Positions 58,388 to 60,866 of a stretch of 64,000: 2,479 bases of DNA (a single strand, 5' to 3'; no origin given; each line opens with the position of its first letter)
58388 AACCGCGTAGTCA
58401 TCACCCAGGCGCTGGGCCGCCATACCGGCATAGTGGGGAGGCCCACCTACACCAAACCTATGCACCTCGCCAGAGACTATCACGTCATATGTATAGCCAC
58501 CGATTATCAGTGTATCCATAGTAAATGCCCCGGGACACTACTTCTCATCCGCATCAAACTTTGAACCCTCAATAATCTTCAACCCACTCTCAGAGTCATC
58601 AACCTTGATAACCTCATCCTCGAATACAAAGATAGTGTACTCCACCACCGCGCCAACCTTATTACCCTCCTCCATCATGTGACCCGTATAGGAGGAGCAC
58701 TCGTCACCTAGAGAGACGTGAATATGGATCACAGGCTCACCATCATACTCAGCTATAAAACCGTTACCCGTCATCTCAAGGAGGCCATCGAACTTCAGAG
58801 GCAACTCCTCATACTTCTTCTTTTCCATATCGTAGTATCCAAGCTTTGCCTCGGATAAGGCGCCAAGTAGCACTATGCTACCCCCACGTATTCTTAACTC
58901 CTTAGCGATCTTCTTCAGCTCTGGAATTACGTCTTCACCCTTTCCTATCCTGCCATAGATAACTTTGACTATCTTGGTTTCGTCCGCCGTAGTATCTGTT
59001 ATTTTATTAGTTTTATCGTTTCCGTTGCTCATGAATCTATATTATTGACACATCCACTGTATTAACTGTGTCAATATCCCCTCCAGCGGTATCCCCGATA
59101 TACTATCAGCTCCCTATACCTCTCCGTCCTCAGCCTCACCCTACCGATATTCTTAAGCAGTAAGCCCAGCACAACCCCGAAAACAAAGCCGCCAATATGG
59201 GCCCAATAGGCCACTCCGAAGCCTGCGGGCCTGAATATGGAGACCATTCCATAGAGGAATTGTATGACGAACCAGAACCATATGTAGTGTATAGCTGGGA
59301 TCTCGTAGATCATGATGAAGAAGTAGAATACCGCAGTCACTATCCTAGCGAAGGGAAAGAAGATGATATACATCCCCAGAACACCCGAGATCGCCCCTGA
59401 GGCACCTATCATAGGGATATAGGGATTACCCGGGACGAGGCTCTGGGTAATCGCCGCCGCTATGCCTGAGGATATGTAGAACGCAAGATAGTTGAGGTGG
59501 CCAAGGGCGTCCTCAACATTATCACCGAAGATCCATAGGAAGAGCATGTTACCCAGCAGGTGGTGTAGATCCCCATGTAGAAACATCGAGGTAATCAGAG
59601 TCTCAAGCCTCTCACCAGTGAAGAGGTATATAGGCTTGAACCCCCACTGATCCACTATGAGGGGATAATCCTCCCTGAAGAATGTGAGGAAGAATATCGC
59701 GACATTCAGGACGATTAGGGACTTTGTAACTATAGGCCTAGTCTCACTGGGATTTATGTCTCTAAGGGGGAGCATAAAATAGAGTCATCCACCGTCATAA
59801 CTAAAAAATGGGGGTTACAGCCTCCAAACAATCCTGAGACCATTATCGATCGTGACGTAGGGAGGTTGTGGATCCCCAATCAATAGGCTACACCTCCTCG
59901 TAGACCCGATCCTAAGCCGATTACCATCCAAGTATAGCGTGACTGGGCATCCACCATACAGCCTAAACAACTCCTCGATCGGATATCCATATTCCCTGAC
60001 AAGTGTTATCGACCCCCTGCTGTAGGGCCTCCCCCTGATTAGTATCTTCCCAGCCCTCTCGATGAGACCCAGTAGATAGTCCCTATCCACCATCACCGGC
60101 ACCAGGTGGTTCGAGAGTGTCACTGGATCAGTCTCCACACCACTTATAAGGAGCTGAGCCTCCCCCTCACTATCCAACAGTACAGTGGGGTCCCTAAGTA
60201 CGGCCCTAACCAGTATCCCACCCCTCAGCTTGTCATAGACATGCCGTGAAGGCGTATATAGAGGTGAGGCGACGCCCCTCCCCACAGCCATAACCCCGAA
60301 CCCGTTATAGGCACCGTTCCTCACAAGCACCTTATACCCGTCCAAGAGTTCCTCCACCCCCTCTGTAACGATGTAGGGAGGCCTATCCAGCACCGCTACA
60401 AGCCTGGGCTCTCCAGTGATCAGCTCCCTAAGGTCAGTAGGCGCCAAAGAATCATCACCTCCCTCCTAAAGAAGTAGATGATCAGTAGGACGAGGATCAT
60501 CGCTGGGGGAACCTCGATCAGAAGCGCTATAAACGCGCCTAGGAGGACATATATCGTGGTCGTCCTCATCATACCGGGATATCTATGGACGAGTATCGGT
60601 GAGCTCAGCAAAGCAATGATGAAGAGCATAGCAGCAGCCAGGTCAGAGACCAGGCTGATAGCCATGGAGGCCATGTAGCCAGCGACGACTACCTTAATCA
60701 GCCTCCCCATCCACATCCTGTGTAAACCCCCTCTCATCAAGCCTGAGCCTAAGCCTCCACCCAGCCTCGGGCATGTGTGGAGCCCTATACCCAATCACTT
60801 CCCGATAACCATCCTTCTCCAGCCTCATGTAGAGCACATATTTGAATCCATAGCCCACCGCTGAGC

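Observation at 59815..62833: Tightly coupled four-gene cluster: pseudo-ATPase-wHTH + KaiC/RadA-like ATPase + 3-TM miniprotein + unknown 210-aa protein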

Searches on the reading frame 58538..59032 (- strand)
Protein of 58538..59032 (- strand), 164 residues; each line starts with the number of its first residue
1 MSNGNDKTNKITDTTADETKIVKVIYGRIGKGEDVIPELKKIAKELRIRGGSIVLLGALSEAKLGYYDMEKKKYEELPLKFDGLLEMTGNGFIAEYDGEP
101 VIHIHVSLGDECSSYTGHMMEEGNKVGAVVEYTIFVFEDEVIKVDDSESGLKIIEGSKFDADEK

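Call 4: search_protein_families(library=pfam, proteins=[window:58538-59032:-], max_evalue=1)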
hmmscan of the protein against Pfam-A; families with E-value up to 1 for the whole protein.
window:58538-59032:- (164 aa): 2 families
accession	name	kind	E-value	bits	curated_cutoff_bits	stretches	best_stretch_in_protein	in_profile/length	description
PF03479.20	PCC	-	1.9e-23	83.5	25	1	24-138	2-116/117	Plants and Prokaryotes Conserved (PCC) domain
PF19215.5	CoV_NSP15_C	-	0.13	12.6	23.9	1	82-117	21-56/154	Coronavirus replicase NSP15, uridylate-specific endoribonuclease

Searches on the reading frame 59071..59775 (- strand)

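Call 4: search_protein_families(library=pfam, proteins=[window:59071-59775:-], max_evalue=1)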
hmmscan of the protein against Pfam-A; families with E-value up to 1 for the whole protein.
window:59071-59775:- (234 aa): 2 families
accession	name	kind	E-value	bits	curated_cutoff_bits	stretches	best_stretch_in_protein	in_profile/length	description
PF01694.28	Rhomboid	-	1.1e-33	116.8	22.6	1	57-207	4-140/143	Rhomboid domain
PF08551.15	DUF1751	-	0.034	15.1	22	1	58-110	9-61/99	Eukaryotic integral membrane protein (DUF1751)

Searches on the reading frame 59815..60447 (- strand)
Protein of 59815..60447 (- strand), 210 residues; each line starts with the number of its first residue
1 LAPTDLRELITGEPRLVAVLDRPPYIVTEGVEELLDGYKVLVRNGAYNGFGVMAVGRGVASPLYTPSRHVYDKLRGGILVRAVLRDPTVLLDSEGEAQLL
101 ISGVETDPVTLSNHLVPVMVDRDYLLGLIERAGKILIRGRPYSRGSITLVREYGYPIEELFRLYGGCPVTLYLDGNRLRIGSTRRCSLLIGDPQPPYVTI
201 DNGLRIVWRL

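Call 4: search_protein_families(library=pfam, proteins=[window:59815-60447:-], max_evalue=1)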
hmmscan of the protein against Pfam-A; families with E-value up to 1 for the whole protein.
window:59815-60447:- (210 aa): 0 families

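Call 5: search_protein_families(library=ncbifam, proteins=[window:59815-60447:-], max_evalue=1)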
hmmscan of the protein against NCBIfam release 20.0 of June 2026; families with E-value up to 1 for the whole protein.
window:59815-60447:- (210 aa): 0 families

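Call 6: search_protein_families(library=padloc, proteins=[window:59815-60447:-], max_evalue=1)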
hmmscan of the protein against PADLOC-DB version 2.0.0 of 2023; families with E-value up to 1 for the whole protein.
window:59815-60447:- (210 aa): 0 families

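Call 7: search_protein_families(library=phrogs, proteins=[window:59815-60447:-], max_evalue=1)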
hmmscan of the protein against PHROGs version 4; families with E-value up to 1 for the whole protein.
window:59815-60447:- (210 aa): 0 families

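Call 10: find_homologous_proteins(query=window:59815-60447:-, max_evalue=0.001)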
Query window:59815-60447:- (210 aa): 1 proteins with E <= 0.001 among 710 candidates.
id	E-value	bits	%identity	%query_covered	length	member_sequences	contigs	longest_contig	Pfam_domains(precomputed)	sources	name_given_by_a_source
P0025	3.9e-124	430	93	100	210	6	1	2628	-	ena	-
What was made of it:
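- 59815..60447 (-): Gene D: soluble, fast-evolving protein (210 aa) with the motif K-[LF]-R-G-G; no known domain. Only one close homologue was found by word search (call 10).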

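Call 66: search_solved_structures(query=A7, max_evalue=10, show_alignments=1)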
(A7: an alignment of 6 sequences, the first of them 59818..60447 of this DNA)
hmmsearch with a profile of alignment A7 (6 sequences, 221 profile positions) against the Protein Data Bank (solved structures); distinct sequences matched with E-value up to 10: 1.
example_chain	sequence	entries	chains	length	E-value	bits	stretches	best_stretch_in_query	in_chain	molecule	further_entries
4pev_A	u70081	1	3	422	0.64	12.8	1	45-105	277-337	Membrane lipoprotein family protein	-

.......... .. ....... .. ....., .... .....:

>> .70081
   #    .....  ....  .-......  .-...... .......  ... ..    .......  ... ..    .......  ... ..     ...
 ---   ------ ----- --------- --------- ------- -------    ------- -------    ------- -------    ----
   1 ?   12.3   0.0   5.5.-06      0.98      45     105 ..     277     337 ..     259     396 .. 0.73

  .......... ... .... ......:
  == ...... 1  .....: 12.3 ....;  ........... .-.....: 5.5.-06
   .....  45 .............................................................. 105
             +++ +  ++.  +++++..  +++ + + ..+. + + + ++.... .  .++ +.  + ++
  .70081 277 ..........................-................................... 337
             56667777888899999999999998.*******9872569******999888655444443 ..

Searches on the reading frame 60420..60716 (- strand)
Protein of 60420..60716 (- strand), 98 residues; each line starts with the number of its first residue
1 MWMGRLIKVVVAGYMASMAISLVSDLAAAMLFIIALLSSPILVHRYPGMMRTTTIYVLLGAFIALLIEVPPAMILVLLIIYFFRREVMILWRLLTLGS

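Call 4: search_protein_families(library=pfam, proteins=[window:60420-60716:-], max_evalue=1)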
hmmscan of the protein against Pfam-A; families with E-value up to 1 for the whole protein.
window:60420-60716:- (98 aa): 0 families

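Call 5: search_protein_families(library=ncbifam, proteins=[window:60420-60716:-], max_evalue=1)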
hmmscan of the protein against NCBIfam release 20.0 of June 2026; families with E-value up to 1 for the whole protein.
window:60420-60716:- (98 aa): 1 family
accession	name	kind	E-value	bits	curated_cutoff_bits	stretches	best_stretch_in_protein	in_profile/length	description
NF053726.1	WLR_fam_memb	equivalog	0.11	12.4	38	1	45-67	18-39/45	WLR motif membrane protein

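Call 6: search_protein_families(library=padloc, proteins=[window:60420-60716:-], max_evalue=1)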
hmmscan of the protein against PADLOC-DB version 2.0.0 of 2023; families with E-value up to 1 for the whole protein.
window:60420-60716:- (98 aa): 0 families

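Call 7: search_protein_families(library=phrogs, proteins=[window:60420-60716:-], max_evalue=1)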
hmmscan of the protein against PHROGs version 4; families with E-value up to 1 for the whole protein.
window:60420-60716:- (98 aa): 0 families
